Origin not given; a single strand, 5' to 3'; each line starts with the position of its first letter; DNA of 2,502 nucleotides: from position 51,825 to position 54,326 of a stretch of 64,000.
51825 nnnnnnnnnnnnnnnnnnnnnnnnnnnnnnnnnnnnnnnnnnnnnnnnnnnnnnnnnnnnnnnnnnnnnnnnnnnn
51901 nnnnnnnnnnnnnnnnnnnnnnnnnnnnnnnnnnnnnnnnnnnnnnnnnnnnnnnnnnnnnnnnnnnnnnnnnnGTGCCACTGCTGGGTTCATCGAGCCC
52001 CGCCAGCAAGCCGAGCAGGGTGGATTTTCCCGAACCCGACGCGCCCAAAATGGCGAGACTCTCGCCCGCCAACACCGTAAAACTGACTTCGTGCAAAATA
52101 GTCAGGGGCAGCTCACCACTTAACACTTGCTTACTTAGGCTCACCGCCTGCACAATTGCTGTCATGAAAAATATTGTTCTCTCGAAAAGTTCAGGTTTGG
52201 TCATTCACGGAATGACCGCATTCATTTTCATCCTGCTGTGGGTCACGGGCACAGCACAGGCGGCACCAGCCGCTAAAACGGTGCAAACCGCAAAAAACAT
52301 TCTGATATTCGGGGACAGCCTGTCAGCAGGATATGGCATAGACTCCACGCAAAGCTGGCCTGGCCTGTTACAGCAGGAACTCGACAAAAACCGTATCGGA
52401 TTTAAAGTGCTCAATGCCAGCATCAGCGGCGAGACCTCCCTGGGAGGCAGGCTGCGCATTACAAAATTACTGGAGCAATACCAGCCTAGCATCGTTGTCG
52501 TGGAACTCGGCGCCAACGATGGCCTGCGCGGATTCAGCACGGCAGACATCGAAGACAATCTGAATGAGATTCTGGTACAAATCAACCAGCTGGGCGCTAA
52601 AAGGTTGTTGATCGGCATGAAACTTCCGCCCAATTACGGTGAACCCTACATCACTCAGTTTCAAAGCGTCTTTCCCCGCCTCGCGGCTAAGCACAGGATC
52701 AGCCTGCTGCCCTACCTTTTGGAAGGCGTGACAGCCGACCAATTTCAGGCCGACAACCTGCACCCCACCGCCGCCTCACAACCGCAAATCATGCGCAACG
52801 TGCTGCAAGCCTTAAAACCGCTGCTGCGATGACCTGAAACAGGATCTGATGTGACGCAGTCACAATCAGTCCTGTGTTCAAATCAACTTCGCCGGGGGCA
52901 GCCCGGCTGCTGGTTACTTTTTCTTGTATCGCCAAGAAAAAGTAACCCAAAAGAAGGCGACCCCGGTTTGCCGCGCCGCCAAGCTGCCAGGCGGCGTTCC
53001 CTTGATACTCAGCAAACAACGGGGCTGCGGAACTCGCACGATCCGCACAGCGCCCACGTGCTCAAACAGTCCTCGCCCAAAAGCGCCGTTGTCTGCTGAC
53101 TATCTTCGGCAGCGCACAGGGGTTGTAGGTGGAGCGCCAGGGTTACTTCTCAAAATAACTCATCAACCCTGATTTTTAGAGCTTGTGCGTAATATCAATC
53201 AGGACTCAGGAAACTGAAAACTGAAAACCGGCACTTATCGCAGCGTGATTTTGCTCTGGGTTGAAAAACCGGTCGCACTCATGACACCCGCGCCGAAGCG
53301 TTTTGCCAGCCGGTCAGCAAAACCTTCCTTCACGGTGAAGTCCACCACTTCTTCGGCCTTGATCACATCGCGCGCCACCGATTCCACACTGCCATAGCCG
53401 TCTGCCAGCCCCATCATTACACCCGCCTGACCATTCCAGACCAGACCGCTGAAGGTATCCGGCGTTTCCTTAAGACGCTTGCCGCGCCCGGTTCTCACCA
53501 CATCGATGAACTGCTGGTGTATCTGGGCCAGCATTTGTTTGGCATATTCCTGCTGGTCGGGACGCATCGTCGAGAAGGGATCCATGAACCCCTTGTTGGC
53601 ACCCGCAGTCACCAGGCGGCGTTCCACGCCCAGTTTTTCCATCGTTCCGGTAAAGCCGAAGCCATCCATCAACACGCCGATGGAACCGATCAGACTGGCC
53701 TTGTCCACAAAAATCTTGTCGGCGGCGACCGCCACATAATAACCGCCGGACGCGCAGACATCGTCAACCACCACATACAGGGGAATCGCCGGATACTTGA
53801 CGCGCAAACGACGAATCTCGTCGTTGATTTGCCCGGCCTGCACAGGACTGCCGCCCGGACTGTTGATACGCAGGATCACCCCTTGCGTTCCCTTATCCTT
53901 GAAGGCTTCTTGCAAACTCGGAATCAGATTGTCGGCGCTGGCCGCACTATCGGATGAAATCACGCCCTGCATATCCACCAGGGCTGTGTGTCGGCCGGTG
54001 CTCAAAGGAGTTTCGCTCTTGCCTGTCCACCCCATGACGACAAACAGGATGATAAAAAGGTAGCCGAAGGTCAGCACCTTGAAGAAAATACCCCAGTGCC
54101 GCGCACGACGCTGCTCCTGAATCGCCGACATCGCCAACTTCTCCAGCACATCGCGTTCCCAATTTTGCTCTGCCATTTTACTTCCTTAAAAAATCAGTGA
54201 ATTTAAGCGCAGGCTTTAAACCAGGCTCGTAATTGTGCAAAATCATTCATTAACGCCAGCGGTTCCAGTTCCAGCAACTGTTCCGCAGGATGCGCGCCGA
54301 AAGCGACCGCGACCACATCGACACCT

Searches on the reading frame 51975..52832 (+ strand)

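Call 81: search_protein_families(library=pfam, proteins=[window:51975-52832:+], max_evalue=0.00001)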
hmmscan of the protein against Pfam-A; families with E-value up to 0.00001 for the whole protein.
window:51975-52832:+ (285 aa): 3 families
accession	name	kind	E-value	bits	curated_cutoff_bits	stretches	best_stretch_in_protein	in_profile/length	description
PF13472.12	Lipase_GDSL_2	-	5.3e-23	82.9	32.9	1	111-267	1-174/178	GDSL-like Lipase/Acylhydrolase family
PF00657.28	Lipase_GDSL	-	1.4e-17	65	23.6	1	109-272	1-204/208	GDSL-like Lipase/Acylhydrolase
PF25182.1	NonGDSL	-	4.3e-07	29.9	80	1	105-218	26-142/220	Non-GDSL lipase-like family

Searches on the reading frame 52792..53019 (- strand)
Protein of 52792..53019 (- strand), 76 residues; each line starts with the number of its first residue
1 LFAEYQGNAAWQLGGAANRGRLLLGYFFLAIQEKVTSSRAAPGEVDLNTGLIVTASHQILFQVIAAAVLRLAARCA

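Call 86: search_protein_families(library=pfam, proteins=[window:52792-53019:-], max_evalue=1)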
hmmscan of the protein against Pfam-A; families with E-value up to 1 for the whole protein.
seq(76 aa): 0 families

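Call 87: search_protein_families(library=ncbifam, proteins=[window:52792-53019:-], max_evalue=1)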
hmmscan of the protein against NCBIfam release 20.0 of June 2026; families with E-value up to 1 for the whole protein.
seq(76 aa): 1 family
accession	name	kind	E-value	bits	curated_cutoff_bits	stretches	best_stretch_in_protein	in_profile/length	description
NF002921.0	PRK03545.1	equivalog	0.032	13.2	401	1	17-73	75-131/396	sugar transporter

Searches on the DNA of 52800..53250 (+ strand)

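Call 16: search_rna_families(source=window, start=52800, end=53250, threshold=evalue, max_evalue=10, show_alignments=2)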
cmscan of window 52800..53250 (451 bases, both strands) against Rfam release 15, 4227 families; matches with E-value up to 10: 3.
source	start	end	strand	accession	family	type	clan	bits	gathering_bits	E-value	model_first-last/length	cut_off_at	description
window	52898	52961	-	RF03719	mir-3914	Gene; miRNA;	-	24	97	0.0094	1-95/95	no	mir-3914 microRNA precursor family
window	52906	52991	-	RF01797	fstAT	Gene; antitoxin;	-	19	72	0.78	1-94/94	no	Fst antitoxin sRNA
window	52850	53026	+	RF02258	adapt33_4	Gene; lncRNA;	-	16.8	80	7.9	1-179/179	no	Adaptive response 33 conserved region 4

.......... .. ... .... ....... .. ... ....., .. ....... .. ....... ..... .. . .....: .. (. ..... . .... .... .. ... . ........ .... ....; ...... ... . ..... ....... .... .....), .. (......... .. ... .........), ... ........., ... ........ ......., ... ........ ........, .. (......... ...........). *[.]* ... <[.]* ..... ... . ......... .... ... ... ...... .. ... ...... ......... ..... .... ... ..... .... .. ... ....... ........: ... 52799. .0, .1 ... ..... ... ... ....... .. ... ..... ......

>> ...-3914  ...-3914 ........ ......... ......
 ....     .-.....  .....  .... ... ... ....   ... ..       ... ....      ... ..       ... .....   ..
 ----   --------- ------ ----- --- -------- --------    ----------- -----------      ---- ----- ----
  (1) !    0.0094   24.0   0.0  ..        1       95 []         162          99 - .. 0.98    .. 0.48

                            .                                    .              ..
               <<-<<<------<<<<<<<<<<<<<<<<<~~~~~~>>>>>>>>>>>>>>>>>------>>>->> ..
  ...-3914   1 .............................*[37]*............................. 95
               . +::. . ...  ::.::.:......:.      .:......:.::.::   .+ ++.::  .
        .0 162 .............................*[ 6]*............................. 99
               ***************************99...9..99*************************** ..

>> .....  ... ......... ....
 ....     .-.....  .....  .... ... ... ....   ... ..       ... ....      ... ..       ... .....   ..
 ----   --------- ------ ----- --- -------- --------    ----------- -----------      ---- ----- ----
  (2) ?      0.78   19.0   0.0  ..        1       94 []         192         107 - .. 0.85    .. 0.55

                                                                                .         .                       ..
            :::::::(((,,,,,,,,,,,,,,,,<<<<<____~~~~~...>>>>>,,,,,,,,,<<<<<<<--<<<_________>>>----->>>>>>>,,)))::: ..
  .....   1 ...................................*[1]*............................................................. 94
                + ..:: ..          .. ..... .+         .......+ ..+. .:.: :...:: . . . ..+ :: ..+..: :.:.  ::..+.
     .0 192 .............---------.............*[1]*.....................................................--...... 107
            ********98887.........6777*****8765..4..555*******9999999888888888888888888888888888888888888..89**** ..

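Call 21: search_dna_similar(query=window:52870-53125:+, collection=plasmids, mode=distant, max_rows=40, max_evalue=0.001)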
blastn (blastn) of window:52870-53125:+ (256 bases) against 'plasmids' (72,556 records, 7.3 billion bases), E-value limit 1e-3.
Records with a match: 1; places in all: 1; records where one place covers at least 80% of the query: 0.
Best place of each record, by identity: 90-95% 1.
By first word of the organism name: Variovorax 1.
By predicted mobility (MOB-suite, as given by PLSDB): non-mobilizable 1.
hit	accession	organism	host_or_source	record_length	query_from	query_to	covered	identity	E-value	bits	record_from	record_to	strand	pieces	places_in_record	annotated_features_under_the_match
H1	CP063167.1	Variovorax paradoxus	-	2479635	50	96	18%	91.5%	8e-7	61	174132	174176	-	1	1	none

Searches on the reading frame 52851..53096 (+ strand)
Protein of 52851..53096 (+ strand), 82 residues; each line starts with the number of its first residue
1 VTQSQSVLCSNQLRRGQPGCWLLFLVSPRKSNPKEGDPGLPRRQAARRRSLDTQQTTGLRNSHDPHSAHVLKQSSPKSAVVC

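Call 24: find_homologous_proteins(query=window:52851-53096:+, max_evalue=0.01)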
Query seq(82 aa) (82 aa): 5 proteins with E <= 0.01 among 5 candidates.
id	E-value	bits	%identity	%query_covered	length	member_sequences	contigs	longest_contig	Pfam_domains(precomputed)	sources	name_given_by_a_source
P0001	6.1e-17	79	63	91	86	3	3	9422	-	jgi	jgi:hypothetical protein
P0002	3.8e-15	73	53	71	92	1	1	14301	-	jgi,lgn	-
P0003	4.0e-8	51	51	89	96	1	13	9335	-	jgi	jgi:hypothetical protein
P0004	8.7e-8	50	62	59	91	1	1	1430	-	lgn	-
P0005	1.9e-6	46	48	62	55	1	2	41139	-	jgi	-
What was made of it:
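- Tried and rejected: A protein-database search with a spurious ORF gave 5 unnamed hits (call 24).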

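Call 82: find_encoding_contigs(protein=P0001, flank=3000, max_places=6)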
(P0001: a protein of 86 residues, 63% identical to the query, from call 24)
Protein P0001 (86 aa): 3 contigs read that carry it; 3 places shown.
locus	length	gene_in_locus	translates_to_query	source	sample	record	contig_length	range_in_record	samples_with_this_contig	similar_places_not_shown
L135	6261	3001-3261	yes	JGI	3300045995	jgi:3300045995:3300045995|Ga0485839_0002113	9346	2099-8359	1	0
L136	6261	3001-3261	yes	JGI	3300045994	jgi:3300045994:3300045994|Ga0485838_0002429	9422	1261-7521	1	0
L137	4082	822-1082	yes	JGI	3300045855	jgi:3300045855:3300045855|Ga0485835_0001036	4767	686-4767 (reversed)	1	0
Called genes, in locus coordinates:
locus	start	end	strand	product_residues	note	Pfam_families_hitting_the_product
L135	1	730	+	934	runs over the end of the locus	PF08455:SNF2_assoc (faint), PF04851:ResIII, PF00176:SNF2-rel_dom, PF00271:Helicase_C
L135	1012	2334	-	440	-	PF08521:2CSK_N, PF26769:HAMP_PhoQ, PF00512:HisKA, PF02518:HATPase_c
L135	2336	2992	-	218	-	PF00072:Response_reg, PF00486:Trans_reg_C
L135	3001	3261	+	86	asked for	-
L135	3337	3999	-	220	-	PF01292:Ni_hydr_CYTB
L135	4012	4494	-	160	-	PF09626:DHC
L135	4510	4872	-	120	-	PF09086:DUF1924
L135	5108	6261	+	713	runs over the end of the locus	?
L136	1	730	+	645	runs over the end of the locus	PF00176:SNF2-rel_dom, PF00270:DEAD (weak), PF04851:ResIII, PF00271:Helicase_C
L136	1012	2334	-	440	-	PF08521:2CSK_N, PF26769:HAMP_PhoQ, PF00512:HisKA, PF02518:HATPase_c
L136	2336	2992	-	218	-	PF00072:Response_reg, PF00486:Trans_reg_C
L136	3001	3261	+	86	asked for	-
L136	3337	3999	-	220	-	PF01292:Ni_hydr_CYTB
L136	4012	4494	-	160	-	PF09626:DHC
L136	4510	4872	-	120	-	PF09086:DUF1924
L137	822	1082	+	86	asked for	-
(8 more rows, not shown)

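Call 83: find_encoding_contigs(protein=P0003, flank=3000, max_places=10)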
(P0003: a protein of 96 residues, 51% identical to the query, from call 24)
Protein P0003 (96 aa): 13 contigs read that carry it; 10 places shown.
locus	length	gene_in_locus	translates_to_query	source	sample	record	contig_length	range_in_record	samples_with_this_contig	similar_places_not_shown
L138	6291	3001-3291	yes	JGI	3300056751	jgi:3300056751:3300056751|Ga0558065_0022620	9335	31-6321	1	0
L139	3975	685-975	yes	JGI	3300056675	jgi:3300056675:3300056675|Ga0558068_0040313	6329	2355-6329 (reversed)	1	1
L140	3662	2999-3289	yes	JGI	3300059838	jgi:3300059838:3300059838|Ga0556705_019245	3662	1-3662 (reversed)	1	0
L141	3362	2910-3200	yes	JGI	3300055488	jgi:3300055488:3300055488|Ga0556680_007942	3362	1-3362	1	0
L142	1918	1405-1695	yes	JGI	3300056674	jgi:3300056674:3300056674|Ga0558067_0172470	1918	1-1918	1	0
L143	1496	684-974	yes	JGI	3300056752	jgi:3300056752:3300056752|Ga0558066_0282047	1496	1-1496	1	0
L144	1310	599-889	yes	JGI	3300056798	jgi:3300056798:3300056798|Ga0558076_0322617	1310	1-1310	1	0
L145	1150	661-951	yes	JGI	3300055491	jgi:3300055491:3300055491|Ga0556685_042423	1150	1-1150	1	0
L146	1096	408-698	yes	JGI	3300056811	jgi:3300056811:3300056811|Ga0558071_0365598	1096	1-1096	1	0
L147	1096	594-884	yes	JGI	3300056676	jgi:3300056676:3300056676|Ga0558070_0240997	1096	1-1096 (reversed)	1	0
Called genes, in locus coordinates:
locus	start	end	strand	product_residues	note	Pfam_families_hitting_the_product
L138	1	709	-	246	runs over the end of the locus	?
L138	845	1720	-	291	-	PF01430:HSP33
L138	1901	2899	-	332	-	PF01965:DJ-1_PfpI, PF00165:HTH_AraC (weak), PF12833:HTH_18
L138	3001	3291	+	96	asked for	-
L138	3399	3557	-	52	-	-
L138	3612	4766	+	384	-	PF00465:Fe-ADH, PF13685:Fe-ADH_2 (weak), PF25137:ADH_Fe_C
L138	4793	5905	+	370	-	PF08240:ADH_N, PF00107:ADH_zinc_N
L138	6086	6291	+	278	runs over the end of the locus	PF00756:Esterase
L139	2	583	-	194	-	?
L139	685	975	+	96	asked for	-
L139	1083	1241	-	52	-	-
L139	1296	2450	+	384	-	PF00465:Fe-ADH, PF13685:Fe-ADH_2 (weak), PF25137:ADH_Fe_C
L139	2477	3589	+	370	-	PF08240:ADH_N, PF00107:ADH_zinc_N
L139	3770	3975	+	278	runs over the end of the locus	PF00756:Esterase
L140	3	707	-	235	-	?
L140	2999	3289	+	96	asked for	-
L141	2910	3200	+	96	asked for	-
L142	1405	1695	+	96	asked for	-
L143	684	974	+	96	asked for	-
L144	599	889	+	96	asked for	-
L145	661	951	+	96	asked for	-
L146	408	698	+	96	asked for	-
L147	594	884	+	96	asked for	-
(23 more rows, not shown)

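Call 86: search_protein_families(library=pfam, proteins=[window:52851-53096:+], max_evalue=1)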
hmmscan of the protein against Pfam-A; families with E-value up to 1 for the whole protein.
seq(82 aa): 0 families

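Call 87: search_protein_families(library=ncbifam, proteins=[window:52851-53096:+], max_evalue=1)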
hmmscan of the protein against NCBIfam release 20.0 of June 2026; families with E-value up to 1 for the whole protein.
seq(82 aa): 0 families

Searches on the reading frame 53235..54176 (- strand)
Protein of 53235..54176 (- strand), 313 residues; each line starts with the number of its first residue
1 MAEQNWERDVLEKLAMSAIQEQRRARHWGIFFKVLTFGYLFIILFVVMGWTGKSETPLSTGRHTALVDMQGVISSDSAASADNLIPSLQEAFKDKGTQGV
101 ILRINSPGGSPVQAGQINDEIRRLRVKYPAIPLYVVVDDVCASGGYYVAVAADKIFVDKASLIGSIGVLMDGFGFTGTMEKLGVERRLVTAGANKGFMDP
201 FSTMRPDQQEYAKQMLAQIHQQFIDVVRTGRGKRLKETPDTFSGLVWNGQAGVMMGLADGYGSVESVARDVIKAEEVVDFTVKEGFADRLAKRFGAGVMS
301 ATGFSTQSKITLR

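Call 81: search_protein_families(library=pfam, proteins=[window:53235-54176:-], max_evalue=0.00001)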
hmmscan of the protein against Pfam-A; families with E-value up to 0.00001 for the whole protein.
window:53235-54176:- (313 aa): 2 families
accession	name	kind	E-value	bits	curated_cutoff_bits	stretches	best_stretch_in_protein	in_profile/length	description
PF01343.23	Peptidase_S49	-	2.1e-33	115.9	24.9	1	131-273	7-149/154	Peptidase family S49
PF25145.1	NfeD1b_N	-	1.2e-07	32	40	1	87-169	22-98/189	NfeD1b, N-terminal domain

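Call 88: find_encoding_contigs(protein=window:53235-54176:-, flank=2500, max_places=8)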
Protein window:53235-54176:- (313 aa): no gene with exactly this product is on record in the collection.
